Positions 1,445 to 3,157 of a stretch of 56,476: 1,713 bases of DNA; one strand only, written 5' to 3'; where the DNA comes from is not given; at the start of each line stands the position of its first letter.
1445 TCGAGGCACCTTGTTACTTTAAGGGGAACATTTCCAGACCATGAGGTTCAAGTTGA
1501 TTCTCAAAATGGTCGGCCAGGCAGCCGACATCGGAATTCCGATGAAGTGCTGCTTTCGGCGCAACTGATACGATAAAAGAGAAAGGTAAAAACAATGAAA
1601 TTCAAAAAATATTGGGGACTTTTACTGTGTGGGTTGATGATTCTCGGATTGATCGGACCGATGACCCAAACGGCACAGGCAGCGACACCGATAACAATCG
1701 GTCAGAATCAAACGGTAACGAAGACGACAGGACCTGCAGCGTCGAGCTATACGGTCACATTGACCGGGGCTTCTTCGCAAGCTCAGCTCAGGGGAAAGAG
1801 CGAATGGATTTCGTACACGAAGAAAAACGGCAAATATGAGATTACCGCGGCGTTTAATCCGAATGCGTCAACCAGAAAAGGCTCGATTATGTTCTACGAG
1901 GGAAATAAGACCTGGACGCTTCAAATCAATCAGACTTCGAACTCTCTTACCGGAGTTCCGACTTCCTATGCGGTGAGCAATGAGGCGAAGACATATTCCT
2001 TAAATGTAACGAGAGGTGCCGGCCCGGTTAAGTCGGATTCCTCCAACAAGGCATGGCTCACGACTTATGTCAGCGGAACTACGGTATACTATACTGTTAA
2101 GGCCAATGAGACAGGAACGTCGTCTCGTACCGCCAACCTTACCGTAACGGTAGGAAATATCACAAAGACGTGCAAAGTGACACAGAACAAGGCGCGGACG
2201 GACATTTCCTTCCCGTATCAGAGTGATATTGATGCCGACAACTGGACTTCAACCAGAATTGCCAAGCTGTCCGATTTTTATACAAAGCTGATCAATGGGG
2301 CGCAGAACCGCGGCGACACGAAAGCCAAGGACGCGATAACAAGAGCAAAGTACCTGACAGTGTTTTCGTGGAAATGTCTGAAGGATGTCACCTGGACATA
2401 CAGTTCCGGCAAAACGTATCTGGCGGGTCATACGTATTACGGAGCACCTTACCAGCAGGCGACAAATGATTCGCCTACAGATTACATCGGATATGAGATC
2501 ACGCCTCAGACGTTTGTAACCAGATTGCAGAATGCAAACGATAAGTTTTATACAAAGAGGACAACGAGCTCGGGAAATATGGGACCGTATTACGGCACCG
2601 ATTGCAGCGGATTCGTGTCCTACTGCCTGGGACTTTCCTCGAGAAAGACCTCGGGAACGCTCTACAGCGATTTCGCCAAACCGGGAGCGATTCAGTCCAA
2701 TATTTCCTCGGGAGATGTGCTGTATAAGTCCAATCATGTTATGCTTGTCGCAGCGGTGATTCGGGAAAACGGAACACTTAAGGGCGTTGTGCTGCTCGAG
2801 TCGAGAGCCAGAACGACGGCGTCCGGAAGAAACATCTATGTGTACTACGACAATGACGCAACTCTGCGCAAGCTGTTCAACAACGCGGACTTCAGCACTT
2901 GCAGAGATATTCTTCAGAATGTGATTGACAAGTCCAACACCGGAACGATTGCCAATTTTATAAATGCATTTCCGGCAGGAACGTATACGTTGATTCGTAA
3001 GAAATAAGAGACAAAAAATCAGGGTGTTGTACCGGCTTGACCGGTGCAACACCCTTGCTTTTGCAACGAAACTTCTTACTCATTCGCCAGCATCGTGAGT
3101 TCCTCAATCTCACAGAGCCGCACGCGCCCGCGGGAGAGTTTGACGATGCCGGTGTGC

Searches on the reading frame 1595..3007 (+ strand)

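Call 100: search_protein_families(library=pfam, proteins=[window:1595-3007:+], max_evalue=0.001)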
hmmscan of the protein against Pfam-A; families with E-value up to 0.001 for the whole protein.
window:1595-3007:+ (470 aa): 1 family
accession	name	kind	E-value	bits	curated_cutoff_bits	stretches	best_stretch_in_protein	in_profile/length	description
PF13004.13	BACON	-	3e-10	40.3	25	1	147-197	4-60/61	Putative binding domain, N-terminal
